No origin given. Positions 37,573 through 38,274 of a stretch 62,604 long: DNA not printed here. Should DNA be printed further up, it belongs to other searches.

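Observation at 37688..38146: Perfect 20-bp palindrome brackets a TrpR/YerC-like regulator gene almost to the nucleotide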

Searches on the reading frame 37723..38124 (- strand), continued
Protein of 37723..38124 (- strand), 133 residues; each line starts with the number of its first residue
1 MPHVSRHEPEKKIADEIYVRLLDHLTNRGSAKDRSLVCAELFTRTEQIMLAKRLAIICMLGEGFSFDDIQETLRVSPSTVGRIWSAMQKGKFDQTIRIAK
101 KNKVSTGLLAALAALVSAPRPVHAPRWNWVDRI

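Call 53: find_encoding_contigs(protein=P0003, flank=10000, max_places=3)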
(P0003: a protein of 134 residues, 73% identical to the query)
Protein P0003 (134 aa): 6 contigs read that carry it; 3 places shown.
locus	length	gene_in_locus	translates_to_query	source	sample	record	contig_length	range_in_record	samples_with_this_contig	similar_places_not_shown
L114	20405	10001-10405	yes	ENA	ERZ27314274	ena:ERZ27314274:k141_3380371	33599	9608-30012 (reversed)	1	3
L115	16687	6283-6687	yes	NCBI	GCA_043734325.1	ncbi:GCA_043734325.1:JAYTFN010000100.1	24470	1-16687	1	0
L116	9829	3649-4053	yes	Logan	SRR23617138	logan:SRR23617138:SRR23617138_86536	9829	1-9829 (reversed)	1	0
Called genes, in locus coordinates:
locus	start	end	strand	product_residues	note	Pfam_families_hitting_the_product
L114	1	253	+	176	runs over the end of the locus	-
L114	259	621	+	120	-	-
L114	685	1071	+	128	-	PF01863:YgjP-like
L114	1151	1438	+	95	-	PF11950:DUF3467 (weak)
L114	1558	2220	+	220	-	PF01726:LexA_DNA_bind, PF00717:Peptidase_S24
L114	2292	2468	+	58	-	-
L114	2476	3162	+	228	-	PF02698:DUF218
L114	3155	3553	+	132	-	PF01641:SelR, PF24046:At4g08330 (faint)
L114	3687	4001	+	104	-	-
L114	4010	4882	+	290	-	-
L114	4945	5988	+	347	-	-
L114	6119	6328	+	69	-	-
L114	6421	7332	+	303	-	-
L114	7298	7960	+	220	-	PF04203:Sortase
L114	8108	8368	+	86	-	PF00076:RRM_1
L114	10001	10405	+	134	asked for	PF01371:Trp_repressor (weak)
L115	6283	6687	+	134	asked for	PF01371:Trp_repressor (weak)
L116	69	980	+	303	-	-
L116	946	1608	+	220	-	PF04203:Sortase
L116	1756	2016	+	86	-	PF00076:RRM_1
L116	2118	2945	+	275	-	PF00730:HhH-GPD, PF00633:HHH (weak)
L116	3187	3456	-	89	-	-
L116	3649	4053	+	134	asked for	PF01371:Trp_repressor (weak)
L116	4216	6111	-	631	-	PF00753:Lactamase_B, PF23023:Anti-Pycsar_Apyc1 (faint), PF12706:Lactamase_B_2, PF22505:RNase_J_b_CASP, PF17770:RNase_J_C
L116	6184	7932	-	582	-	PF00496:SBP_bac_5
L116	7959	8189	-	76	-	PF03840:SecG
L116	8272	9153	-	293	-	-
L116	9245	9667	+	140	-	PF00166:Cpn10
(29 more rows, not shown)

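Call 66: search_solved_structures(query=A2, max_evalue=0.001, show_alignments=2)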
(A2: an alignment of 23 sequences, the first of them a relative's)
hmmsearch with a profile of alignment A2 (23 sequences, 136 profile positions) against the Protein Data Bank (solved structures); distinct sequences matched with E-value up to 0.001: 7.
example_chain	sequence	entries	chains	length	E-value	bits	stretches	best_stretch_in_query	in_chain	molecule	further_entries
3frw_A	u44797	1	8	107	2.4e-06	31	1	9-106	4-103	Putative Trp repressor protein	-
3kor_A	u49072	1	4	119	8.4e-06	29.3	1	17-96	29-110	Possible Trp repressor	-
5yi0_B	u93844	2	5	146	0.0001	25.8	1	55-119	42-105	Zinc transport transcriptional regulator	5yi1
3g1c_A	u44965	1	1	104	0.00013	25.4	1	10-91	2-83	The TrpR like protein from Eubacterium eligens ATCC 27750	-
5yhz_A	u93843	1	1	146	0.00034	24.1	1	56-119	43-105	Zinc transport transcriptional regulator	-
5yhx_A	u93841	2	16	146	0.00037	24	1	56-119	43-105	Zinc transport transcriptional regulator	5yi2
5yhy_A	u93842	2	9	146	0.00038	24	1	56-119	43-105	Zinc transport transcriptional regulator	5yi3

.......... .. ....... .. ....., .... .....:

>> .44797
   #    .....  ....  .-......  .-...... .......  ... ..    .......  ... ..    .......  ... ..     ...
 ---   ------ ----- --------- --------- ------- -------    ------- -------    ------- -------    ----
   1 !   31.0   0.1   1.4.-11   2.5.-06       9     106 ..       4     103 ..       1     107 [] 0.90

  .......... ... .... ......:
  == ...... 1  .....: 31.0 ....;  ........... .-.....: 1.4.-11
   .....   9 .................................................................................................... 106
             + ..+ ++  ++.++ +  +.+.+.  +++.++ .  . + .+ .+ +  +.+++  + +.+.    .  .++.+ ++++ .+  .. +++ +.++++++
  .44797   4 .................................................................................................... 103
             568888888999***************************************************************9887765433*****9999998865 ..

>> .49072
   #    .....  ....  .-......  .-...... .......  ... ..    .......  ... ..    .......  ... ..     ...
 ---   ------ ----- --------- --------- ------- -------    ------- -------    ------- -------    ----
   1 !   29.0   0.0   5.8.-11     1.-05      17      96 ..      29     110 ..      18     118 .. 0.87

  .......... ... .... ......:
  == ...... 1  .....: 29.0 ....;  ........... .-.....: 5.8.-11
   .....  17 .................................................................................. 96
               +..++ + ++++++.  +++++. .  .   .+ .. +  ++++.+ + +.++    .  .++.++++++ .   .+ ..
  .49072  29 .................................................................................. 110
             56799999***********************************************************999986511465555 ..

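Call 79: search_protein_families(library=phrogs, proteins=[window:37726-38124:-], max_evalue=0.01)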
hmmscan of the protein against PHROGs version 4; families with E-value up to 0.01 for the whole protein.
window:37726-38124:- (133 aa): 0 families

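Call 80: search_protein_families(library=padloc, proteins=[window:37726-38124:-], max_evalue=0.01)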
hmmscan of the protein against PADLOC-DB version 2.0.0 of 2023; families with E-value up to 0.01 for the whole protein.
window:37726-38124:- (133 aa): 1 family
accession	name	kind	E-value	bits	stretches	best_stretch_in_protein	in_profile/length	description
PDLC01848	CARF3--CARF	-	0.00072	17.3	1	51-92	137-178/197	-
